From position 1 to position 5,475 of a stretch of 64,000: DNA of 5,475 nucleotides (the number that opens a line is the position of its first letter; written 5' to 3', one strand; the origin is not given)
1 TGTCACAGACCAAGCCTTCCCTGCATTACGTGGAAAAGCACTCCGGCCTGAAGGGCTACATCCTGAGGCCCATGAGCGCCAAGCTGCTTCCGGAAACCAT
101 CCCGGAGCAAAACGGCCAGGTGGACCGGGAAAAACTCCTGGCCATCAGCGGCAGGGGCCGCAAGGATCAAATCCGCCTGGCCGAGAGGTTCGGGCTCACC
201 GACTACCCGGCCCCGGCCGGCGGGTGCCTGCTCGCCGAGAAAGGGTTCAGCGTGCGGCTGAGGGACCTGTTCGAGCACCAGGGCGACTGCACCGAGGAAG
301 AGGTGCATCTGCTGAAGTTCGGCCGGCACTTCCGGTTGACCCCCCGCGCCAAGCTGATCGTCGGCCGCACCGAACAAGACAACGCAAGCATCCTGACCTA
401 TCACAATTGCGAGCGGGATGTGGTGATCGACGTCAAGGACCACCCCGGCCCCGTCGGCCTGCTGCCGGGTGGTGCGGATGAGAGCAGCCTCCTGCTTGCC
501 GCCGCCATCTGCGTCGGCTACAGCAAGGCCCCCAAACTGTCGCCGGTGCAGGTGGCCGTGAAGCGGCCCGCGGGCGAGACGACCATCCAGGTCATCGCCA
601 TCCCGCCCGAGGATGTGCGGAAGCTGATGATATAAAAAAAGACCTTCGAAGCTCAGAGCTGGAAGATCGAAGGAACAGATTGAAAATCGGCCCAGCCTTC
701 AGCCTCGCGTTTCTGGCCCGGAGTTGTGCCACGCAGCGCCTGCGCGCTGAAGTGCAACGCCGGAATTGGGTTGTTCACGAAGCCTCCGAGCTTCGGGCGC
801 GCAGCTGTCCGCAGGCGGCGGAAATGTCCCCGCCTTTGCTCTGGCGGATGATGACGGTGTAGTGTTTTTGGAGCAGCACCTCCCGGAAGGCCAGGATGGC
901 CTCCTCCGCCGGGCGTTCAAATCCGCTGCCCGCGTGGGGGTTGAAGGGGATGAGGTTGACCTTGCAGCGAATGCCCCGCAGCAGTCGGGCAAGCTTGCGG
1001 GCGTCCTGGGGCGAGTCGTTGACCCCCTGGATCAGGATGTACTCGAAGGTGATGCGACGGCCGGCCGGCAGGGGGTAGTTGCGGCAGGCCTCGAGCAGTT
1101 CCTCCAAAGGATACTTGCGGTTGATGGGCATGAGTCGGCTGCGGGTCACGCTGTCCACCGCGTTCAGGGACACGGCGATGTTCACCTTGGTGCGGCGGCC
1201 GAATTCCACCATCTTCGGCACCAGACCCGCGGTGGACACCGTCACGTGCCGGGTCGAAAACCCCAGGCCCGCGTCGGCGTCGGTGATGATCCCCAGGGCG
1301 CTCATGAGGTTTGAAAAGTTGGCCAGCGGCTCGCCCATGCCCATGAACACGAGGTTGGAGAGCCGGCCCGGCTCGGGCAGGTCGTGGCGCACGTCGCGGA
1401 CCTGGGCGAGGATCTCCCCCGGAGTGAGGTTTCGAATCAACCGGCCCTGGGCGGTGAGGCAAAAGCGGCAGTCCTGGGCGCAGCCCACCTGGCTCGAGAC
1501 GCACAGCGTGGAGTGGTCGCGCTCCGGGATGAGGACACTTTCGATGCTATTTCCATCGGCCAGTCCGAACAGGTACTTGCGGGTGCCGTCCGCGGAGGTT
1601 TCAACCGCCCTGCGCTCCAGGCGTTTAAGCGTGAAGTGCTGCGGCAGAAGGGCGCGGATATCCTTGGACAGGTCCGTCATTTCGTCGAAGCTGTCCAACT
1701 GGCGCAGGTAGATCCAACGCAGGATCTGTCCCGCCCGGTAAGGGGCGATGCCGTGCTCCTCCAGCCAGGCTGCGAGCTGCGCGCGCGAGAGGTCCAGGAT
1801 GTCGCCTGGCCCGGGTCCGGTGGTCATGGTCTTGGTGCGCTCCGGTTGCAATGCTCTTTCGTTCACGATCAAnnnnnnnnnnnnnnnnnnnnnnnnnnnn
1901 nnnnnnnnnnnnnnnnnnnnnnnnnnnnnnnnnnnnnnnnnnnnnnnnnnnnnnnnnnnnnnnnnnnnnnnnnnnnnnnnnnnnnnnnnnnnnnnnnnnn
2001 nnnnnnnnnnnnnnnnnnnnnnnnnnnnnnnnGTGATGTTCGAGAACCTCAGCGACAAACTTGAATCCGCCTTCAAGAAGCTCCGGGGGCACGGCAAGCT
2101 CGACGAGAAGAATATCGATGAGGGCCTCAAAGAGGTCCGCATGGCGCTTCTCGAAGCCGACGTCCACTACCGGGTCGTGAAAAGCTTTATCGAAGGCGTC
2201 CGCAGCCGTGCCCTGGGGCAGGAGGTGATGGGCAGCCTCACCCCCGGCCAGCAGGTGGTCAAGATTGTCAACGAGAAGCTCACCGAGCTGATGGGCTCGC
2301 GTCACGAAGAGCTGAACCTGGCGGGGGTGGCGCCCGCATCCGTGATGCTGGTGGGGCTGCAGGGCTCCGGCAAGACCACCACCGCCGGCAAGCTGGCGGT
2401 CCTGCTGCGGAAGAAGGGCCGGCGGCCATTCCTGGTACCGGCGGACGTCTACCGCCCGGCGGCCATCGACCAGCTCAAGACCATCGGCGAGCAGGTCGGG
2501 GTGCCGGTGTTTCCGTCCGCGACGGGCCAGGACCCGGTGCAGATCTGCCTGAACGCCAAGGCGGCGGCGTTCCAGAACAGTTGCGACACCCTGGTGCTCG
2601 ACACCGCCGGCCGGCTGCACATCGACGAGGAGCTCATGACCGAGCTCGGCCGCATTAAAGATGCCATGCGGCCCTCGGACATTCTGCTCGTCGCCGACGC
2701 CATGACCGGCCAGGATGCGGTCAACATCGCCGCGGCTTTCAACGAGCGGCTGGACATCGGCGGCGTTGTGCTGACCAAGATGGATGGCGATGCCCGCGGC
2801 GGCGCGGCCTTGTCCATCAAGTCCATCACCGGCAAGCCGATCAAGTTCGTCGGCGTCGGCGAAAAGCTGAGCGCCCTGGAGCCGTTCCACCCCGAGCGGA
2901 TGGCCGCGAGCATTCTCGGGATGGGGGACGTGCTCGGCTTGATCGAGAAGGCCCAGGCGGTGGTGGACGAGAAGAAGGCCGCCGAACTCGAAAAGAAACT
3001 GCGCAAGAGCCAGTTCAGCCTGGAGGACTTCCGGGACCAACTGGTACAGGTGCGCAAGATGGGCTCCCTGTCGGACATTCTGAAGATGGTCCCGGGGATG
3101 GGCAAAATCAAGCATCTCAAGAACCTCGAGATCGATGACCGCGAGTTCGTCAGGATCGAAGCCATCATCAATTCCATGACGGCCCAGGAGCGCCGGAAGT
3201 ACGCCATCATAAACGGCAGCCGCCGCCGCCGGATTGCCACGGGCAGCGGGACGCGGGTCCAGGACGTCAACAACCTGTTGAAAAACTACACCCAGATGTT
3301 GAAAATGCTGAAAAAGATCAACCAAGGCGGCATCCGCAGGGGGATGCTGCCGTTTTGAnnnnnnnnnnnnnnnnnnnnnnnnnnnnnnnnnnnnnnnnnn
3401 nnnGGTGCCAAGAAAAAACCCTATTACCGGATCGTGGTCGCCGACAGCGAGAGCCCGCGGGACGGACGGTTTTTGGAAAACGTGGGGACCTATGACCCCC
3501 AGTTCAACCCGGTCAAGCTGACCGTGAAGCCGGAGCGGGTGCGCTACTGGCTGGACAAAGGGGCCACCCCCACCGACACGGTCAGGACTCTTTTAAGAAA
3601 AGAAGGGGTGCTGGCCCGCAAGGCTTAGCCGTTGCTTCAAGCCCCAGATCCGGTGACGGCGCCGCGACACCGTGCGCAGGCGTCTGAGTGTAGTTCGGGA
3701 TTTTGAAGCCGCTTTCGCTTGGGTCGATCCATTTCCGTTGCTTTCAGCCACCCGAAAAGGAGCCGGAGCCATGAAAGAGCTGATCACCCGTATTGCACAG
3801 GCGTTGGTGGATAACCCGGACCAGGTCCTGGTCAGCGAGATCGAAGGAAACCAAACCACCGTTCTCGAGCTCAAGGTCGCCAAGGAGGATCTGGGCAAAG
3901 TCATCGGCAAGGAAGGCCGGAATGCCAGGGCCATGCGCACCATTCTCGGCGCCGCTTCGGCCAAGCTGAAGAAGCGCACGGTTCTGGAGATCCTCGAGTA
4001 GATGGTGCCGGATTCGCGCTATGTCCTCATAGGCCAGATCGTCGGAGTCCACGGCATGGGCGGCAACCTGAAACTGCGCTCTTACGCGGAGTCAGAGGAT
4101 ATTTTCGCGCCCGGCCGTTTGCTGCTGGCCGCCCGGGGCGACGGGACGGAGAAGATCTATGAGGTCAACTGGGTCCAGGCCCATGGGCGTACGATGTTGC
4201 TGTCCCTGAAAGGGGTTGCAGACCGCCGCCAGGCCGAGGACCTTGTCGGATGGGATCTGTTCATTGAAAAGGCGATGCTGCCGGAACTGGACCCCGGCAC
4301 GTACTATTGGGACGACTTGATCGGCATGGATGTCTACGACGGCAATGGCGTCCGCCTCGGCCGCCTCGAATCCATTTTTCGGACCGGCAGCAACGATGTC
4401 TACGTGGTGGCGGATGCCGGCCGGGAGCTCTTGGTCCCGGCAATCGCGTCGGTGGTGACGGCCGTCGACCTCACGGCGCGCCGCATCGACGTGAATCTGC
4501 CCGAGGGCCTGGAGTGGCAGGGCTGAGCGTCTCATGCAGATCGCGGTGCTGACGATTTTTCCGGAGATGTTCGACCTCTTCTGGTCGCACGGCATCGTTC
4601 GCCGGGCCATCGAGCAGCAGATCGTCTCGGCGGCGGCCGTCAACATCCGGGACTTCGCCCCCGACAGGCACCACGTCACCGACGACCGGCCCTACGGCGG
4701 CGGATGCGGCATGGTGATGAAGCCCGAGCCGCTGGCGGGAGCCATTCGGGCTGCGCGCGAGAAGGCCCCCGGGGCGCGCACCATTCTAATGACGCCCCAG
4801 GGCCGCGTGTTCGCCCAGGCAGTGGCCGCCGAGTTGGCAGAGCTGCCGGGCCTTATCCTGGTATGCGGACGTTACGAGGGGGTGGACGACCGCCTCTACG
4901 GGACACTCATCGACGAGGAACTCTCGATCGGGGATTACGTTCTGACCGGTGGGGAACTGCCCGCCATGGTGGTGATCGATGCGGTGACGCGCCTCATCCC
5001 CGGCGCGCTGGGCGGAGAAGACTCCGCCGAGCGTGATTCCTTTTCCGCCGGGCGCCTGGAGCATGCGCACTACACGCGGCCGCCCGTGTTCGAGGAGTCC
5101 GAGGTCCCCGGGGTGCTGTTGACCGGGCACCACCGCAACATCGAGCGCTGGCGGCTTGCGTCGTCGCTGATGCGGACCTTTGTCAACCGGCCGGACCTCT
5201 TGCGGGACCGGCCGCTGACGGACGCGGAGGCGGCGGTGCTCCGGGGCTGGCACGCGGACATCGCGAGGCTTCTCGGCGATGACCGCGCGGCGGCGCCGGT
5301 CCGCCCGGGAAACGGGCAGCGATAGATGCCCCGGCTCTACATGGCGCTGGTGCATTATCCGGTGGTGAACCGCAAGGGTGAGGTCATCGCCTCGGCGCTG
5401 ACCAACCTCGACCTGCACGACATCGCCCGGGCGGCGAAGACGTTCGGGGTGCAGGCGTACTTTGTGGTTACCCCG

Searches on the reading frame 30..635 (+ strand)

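Call 68: search_protein_families(library=pfam, proteins=[window:30-635:+], max_evalue=0.00001)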
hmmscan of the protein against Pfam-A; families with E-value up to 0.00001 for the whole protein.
window:30-635:+ (201 aa): 1 family
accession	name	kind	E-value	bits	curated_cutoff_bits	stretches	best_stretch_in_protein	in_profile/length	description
PF18297.6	NFACT-R_2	-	1.1e-22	80.5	26.9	1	98-198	1-102/104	NFACT protein RNA binding domain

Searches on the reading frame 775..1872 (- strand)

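Call 68: search_protein_families(library=pfam, proteins=[window:775-1872:-], max_evalue=0.00001)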
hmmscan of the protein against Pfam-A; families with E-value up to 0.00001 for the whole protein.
window:775-1872:- (365 aa): 2 families
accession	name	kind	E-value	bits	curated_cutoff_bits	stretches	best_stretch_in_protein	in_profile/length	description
PF21016.3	RlmN_N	-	3.6e-18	65.5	24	1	24-80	2-58/60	Ribosomal RNA large subunit methyltransferase N-terminal domain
PF04055.27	Radical_SAM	-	3.6e-14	53.7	29.5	1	126-291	2-162/166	Radical SAM superfamily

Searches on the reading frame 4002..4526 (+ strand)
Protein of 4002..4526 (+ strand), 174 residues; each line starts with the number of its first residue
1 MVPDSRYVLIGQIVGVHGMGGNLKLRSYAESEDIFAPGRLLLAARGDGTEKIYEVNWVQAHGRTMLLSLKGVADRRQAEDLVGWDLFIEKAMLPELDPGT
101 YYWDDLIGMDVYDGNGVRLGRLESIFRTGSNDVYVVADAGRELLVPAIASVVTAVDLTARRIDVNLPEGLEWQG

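Call 68: search_protein_families(library=pfam, proteins=[window:4002-4526:+], max_evalue=0.00001)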
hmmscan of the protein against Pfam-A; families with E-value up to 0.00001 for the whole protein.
window:4002-4526:+ (174 aa): 3 families
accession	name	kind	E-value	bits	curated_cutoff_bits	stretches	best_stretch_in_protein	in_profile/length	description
PF24986.1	PRC_RimM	-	4.5e-19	68.3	27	1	103-170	1-69/69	RimM PRC barrel domain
PF01782.24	RimM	-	4.1e-18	65.9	23.5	1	10-90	2-82/84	RimM N-terminal domain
PF05239.21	PRC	-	1.1e-10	41.8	21.2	1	99-170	2-77/78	PRC-barrel domain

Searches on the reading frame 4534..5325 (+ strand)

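Call 68: search_protein_families(library=pfam, proteins=[window:4534-5325:+], max_evalue=0.00001)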
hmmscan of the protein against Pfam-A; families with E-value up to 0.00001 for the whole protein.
window:4534-5325:+ (263 aa): 1 family
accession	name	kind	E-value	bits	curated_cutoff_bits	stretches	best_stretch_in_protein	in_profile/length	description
PF01746.26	tRNA_m1G_MT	-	1.6e-55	188.4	27.3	1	23-220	2-195/195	tRNA (Guanine-1)-methyltransferase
